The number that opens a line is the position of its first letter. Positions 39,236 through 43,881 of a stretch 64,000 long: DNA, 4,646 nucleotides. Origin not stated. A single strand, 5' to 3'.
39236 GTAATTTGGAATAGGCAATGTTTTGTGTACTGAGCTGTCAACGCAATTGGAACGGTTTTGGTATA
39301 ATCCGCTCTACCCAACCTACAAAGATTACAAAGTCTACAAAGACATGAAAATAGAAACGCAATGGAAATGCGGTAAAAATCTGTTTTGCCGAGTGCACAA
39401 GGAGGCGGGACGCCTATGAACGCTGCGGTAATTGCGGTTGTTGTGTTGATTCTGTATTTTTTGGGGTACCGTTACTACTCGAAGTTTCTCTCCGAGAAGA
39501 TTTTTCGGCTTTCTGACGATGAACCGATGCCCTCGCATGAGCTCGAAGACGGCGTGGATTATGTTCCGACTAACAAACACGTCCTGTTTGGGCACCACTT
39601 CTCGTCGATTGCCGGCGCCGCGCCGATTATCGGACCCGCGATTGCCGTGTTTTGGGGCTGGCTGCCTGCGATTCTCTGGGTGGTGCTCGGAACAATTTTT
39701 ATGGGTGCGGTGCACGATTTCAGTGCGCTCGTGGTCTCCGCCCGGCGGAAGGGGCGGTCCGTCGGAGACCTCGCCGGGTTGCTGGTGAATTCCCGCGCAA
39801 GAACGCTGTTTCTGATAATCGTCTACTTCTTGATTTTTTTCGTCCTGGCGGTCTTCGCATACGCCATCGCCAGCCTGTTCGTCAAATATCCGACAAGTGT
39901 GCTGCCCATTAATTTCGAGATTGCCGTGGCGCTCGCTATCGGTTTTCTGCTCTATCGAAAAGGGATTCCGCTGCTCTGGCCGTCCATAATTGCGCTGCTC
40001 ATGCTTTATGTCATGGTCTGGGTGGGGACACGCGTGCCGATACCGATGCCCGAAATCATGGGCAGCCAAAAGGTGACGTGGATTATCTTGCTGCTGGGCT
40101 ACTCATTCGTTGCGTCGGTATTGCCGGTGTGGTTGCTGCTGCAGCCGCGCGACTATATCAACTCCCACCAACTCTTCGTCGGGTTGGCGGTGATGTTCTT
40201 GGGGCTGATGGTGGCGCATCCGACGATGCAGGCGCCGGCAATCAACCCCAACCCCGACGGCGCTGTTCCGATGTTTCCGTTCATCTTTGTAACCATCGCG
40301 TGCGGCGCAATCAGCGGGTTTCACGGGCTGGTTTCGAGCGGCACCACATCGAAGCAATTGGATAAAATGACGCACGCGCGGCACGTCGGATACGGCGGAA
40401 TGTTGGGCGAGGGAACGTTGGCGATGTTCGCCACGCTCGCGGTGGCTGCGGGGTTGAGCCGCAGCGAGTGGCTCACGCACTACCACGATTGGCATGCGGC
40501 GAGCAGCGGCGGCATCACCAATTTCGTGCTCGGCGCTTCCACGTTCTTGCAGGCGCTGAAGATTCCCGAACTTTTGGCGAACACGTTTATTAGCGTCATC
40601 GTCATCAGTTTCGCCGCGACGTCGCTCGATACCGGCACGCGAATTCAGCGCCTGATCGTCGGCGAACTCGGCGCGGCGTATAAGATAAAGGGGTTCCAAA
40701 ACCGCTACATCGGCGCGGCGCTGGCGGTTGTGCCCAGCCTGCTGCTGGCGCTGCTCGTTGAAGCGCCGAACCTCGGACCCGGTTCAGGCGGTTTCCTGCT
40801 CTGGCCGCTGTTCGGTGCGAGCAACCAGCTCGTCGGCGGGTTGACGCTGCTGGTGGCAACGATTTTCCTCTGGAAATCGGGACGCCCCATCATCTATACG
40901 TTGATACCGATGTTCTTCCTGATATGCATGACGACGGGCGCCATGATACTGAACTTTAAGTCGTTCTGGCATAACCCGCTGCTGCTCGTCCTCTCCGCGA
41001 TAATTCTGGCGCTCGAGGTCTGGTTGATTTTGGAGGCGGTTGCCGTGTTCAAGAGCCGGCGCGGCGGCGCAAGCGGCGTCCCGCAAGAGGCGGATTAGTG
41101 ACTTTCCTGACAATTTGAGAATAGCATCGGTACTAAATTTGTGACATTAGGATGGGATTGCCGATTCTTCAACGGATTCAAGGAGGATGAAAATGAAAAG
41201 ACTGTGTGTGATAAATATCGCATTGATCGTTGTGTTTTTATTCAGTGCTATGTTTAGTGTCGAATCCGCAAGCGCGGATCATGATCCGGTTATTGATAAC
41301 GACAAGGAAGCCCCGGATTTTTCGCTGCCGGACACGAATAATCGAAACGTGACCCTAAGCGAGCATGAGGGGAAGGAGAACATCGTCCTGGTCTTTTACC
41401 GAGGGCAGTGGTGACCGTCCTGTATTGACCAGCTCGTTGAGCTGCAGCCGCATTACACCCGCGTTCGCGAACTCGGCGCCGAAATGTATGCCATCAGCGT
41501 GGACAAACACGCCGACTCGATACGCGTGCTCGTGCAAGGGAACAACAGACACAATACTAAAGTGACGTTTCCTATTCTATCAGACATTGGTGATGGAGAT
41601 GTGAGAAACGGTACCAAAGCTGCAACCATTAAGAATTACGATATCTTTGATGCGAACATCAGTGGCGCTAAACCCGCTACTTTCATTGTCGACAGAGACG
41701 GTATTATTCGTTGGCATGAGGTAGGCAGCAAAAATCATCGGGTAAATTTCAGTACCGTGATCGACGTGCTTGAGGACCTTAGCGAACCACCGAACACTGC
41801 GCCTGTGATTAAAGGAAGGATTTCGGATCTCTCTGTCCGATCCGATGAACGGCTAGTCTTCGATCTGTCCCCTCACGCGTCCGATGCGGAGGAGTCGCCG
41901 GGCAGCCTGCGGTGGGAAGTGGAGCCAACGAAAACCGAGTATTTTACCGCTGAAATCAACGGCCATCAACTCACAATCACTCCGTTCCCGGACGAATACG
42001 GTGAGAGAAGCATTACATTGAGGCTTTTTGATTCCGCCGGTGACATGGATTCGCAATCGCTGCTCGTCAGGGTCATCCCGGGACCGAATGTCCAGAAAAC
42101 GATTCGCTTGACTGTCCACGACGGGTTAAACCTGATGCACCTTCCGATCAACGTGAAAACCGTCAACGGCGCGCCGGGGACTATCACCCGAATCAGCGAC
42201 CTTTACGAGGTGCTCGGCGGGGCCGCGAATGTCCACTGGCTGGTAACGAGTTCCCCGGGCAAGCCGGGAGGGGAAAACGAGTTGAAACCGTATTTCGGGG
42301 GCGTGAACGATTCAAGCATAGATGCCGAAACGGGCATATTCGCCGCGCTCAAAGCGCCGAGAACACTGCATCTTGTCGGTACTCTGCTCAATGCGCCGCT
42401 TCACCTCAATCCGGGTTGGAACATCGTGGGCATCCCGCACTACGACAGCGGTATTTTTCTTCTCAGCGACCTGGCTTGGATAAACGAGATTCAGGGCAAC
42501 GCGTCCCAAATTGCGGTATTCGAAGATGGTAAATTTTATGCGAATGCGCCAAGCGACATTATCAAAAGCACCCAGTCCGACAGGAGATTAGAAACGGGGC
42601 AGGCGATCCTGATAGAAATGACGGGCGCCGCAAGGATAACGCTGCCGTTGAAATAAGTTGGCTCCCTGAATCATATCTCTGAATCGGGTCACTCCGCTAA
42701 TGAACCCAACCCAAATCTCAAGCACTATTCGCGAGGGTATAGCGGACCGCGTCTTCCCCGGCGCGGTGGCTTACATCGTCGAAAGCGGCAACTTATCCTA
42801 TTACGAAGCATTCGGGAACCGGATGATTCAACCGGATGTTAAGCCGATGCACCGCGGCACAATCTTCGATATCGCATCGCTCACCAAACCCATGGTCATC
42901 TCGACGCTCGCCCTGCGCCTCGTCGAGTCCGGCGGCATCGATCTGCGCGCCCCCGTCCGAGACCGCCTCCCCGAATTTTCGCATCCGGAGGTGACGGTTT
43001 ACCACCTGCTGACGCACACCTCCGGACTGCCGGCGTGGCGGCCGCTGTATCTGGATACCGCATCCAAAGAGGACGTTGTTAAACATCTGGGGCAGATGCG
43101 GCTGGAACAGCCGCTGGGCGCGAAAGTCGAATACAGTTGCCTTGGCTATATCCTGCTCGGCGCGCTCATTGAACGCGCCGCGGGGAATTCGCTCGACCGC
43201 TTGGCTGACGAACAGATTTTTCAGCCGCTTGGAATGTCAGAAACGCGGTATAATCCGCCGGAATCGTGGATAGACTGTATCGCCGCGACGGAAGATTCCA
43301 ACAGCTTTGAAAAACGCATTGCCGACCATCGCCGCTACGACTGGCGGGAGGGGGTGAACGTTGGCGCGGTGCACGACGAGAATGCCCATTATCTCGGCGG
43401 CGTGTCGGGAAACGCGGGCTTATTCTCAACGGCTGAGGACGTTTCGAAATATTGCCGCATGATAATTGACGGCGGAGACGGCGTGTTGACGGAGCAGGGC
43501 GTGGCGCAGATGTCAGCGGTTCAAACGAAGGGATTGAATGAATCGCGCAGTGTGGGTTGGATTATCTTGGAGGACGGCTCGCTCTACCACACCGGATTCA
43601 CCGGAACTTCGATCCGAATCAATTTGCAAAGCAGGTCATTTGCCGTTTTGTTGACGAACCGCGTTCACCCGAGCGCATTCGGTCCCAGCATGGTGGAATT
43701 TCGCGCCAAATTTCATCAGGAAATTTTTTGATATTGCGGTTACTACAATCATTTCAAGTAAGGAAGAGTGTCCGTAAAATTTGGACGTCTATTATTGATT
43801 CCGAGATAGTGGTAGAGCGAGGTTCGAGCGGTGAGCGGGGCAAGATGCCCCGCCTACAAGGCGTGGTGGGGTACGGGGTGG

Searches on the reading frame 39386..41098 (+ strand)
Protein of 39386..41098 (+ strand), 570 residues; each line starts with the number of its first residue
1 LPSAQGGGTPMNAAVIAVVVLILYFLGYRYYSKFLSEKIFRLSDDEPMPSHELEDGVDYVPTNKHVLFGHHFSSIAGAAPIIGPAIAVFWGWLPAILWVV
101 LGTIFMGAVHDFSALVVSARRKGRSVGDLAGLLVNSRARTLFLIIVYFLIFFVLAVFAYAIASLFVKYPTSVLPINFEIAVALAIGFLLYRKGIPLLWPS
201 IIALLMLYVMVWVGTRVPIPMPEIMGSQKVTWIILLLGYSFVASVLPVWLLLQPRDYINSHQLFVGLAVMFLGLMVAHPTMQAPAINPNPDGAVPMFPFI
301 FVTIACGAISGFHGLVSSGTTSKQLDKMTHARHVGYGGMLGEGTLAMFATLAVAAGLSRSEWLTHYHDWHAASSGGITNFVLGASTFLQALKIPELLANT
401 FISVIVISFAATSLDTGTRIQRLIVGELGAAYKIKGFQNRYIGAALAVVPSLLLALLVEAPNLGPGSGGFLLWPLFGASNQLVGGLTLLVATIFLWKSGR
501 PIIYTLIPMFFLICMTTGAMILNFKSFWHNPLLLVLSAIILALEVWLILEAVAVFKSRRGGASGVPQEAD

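Call 12: search_protein_families(library=pfam, proteins=[window:39386-41098:+])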
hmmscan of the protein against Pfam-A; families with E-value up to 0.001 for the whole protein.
window:39386-41098:+ (570 aa): 1 family
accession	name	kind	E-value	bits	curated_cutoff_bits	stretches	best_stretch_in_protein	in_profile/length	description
PF02554.20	CstA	-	1e-145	487.1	27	2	12-354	1-352/560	Carbon starvation protein CstA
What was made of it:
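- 39416..41098 (+): cstA (carbon starvation protein A family transporter), 560 aa, intact. Pfam CstA E = 1e-145 (call 12).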

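Call 15: find_encoding_contigs(protein=window:39416-41095:+, flank=10000, max_places=10)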
Protein window:39416-41095:+ (560 aa): no gene with exactly this product is on record in the collection.

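Call 42: find_homologous_proteins(query=window:39416-41095:+, max_evalue=1e-100)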
Query window:39416-41095:+ (560 aa): 7409 proteins with E <= 1e-100 among 8000 candidates; the best 120 are listed.
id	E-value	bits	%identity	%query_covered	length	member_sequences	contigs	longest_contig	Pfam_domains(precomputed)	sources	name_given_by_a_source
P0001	0.0e+0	1156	94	100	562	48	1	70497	PF02554.21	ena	-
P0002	0.0e+0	1041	84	100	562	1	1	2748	PF02554.21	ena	-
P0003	0.0e+0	1039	83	100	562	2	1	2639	PF02554.21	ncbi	-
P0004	0.0e+0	1036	83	100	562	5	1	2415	PF02554.21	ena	-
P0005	0.0e+0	1032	83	100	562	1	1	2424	PF02554.21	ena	-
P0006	0.0e+0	1031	83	100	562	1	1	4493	PF02554.21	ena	-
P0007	0.0e+0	1019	83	100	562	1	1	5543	PF02554.21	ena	-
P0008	0.0e+0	1016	81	100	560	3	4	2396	PF02554.21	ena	-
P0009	0.0e+0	1013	81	100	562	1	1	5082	PF02554.21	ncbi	-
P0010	0.0e+0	1010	81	100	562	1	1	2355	PF02554.21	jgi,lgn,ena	-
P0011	4.9e-291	984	80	99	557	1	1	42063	PF02554.21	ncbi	-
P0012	1.7e-289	979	86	94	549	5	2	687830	PF02554.21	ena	-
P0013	1.2e-281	953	76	100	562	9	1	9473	PF02554.21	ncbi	-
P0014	5.7e-281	951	76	100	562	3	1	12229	PF02554.21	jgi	-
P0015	4.2e-279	945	76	98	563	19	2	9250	PF02554.21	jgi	jgi:carbon starvation protein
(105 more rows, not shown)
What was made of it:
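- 39416..41098 (+): Homologues cover 100% of it (call 42).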

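Call 43: find_encoding_contigs(protein=P0001, flank=6000, max_places=10)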
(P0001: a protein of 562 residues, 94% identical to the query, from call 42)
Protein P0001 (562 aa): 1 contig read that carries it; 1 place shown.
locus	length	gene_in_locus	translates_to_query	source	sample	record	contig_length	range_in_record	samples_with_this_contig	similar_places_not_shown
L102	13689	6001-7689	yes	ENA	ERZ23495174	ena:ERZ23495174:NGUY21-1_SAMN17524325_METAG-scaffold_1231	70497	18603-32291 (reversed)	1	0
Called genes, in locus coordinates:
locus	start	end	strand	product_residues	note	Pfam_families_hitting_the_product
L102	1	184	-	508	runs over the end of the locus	PF02874:ATP-synt_ab_N, PF00006:ATP-synt_ab, PF00306:ATP-synt_ab_C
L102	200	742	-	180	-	PF00213:OSCP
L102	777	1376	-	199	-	PF00430:ATP-synt_B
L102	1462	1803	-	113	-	PF00137:ATP-synt_C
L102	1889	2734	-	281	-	PF00119:ATP-synt_A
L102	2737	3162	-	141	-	PF03899:ATP-synt_I (weak)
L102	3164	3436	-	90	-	-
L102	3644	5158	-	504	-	PF16980:CitMHS_2, PF03600:CitMHS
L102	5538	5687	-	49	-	-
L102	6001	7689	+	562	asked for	PF02554:CstA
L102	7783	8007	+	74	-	PF00578:AhpC-TSA (weak)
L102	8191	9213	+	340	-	-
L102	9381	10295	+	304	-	PF00144:Beta-lactamase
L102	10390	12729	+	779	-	PF00324:AA_permease, PF13520:AA_permease_2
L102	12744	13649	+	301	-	PF00924:MS_channel_2nd, PF21082:MS_channel_3rd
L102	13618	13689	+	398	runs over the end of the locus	PF07075:NamZ_N, PF20732:NamZ_C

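Call 44: find_encoding_contigs(protein=P0012, flank=6000, max_places=6)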
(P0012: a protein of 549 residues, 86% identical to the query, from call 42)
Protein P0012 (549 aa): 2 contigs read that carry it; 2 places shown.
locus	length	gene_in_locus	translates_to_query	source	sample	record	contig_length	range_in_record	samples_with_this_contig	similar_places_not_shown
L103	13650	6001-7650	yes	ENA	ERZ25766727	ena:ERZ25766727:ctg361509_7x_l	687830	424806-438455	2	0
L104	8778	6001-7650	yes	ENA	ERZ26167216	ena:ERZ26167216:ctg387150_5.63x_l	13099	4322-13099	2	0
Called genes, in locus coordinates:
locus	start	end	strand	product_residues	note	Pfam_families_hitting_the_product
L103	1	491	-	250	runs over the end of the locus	PF11306:DUF3108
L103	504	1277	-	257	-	-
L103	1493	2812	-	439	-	PF13546:DDE_5, PF01609:DDE_Tnp_1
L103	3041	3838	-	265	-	-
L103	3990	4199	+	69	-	-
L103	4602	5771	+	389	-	PF01261:AP_endonuc_2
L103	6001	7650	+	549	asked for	PF02554:CstA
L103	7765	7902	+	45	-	-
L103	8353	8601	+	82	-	-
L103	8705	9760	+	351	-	-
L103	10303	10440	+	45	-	PF04255:DUF433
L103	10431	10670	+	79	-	-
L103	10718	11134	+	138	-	PF13964:Beta-prop_Calicin, PF24681:Kelch_KLHDC2_KLHL20_DRC7, PF24981:Beta-prop_ATRN-LZTR1, PF25210:Kelch_FKB95, PF13415:Beta-prop_FBX42, PF01344:Kelch_1, PF25210:Kelch_FKB95, PF01344:Kelch_1, +3 more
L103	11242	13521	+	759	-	PF01344:Kelch_1, PF07646:Kelch_2 (faint), PF13964:Beta-prop_Calicin, PF24681:Kelch_KLHDC2_KLHL20_DRC7, PF25210:Kelch_FKB95 (weak), PF01344:Kelch_1, PF01833:TIG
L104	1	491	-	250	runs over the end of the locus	PF11306:DUF3108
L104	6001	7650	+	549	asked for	PF02554:CstA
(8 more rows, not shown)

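Call 71: list_cluster_members(proteins=[P0001])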
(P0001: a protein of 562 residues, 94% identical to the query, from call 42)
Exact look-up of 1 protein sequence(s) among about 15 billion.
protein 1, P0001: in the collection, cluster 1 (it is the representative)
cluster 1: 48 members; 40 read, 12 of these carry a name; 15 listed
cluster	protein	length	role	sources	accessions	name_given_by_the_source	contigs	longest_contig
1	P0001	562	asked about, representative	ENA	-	-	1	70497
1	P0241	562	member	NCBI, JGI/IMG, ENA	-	carbon starvation protein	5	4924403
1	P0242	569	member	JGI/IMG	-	carbon starvation protein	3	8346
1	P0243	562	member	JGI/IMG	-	carbon starvation protein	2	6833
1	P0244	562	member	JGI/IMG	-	carbon starvation protein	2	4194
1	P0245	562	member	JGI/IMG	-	carbon starvation protein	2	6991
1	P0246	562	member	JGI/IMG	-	carbon starvation protein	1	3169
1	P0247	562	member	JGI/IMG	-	carbon starvation protein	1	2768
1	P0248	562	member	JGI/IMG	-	carbon starvation protein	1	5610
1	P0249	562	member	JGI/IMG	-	carbon starvation protein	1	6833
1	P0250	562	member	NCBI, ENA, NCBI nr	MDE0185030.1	MAG: carbon starvation protein A [Candidatus Poribacteria bacterium] | carbon starvation protein A [Candidatus Poribacteria bacterium]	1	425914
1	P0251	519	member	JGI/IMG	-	carbon starvation protein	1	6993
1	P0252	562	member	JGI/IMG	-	carbon starvation protein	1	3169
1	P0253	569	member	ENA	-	-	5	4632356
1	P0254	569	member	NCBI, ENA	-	-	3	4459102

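Call 72: find_encoding_contigs(protein=P0253, flank=4000, max_places=6)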
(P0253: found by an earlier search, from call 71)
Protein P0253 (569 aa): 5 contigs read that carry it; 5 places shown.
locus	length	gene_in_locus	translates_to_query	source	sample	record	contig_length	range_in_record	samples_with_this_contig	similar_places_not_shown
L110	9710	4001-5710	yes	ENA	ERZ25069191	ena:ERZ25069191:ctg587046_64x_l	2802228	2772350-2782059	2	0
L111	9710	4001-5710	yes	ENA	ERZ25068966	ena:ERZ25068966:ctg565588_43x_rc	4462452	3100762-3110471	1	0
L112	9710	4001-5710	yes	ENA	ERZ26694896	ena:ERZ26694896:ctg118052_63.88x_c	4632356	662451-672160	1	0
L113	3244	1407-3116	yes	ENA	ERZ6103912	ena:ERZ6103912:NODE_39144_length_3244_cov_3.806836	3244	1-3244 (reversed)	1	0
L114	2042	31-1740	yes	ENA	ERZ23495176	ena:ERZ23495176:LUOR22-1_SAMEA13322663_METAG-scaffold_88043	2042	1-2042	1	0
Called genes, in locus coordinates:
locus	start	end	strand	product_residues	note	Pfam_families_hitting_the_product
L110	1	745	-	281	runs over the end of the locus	PF00119:ATP-synt_A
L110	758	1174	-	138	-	-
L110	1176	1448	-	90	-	PF09527:ATPase_gene1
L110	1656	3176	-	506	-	PF16980:CitMHS_2, PF03600:CitMHS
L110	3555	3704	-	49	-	-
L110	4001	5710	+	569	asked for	PF02554:CstA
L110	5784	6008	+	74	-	PF00578:AhpC-TSA (weak)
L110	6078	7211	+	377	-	PF00578:AhpC-TSA, PF17963:Big_9 (faint)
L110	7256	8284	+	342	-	PF00144:Beta-lactamase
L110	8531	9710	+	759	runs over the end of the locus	PF00324:AA_permease, PF13520:AA_permease_2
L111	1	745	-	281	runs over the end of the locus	PF00119:ATP-synt_A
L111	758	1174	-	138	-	-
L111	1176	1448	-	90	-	PF09527:ATPase_gene1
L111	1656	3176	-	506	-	PF16980:CitMHS_2, PF03600:CitMHS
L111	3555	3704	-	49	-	-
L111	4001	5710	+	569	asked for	PF02554:CstA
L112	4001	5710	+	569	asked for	PF02554:CstA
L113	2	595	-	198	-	?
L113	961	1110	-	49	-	-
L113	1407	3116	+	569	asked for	PF02554:CstA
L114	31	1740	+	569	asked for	PF02554:CstA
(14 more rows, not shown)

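Call 73: find_encoding_contigs(protein=P0241, flank=4000, max_places=6)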
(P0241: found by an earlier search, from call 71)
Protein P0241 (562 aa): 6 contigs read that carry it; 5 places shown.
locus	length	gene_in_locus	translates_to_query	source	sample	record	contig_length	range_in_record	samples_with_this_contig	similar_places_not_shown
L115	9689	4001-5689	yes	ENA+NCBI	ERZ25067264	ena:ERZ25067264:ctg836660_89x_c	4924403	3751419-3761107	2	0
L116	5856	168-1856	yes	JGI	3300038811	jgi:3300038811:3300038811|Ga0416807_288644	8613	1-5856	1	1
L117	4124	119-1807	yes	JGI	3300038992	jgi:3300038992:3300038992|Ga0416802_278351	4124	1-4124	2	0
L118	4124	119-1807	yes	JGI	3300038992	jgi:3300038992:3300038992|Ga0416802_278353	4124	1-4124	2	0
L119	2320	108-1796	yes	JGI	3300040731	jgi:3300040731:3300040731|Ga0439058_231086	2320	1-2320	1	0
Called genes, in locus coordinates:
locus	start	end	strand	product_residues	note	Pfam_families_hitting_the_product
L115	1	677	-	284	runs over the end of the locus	PF00119:ATP-synt_A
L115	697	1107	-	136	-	PF03899:ATP-synt_I (weak)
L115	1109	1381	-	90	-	-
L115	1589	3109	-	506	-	PF16980:CitMHS_2, PF03600:CitMHS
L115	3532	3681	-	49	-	-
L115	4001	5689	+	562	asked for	PF02554:CstA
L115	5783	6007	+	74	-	PF00578:AhpC-TSA (weak)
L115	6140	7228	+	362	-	-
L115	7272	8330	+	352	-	PF00144:Beta-lactamase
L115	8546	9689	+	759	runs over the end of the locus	PF00324:AA_permease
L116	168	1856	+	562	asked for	PF02554:CstA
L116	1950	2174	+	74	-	PF00578:AhpC-TSA (weak)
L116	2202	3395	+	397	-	PF00578:AhpC-TSA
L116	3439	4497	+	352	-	PF00144:Beta-lactamase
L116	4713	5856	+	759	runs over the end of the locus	PF00324:AA_permease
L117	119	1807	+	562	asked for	PF02554:CstA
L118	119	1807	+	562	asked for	PF02554:CstA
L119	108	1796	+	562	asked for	PF02554:CstA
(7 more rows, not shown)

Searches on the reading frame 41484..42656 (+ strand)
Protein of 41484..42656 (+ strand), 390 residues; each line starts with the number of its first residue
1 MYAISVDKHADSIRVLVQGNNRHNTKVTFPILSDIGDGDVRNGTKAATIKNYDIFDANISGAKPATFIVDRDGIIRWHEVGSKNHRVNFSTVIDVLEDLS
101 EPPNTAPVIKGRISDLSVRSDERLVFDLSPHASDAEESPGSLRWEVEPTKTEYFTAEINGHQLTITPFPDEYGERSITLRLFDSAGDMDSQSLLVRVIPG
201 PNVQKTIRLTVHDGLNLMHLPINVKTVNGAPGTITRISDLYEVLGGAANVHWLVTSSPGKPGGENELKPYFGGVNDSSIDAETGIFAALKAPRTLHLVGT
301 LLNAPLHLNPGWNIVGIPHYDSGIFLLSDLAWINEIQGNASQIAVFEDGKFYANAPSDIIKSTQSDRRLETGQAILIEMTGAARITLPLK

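Call 12: search_protein_families(library=pfam, proteins=[window:41484-42656:+])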
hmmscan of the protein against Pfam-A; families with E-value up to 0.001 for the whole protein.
window:41484-42656:+ (390 aa): 2 families
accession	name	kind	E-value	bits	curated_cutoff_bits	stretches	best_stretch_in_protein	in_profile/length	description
PF00578.27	AhpC-TSA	-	1.1e-05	25.8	26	1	2-77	63-123/124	AhpC/TSA family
PF17963.7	Big_9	-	2.9e-05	25.3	23.6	1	104-193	1-86/89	Bacterial Ig domain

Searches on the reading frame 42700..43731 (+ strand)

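Call 92: search_protein_families(library=pfam, proteins=[window:42700-43731:+], max_evalue=0.00001)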
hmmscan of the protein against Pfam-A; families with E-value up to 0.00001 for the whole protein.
window:42700-43731:+ (343 aa): 1 family
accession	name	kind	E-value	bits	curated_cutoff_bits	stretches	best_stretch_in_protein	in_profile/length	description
PF00144.29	Beta-lactamase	-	1.2e-58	199.3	27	1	8-334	3-323/329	Beta-lactamase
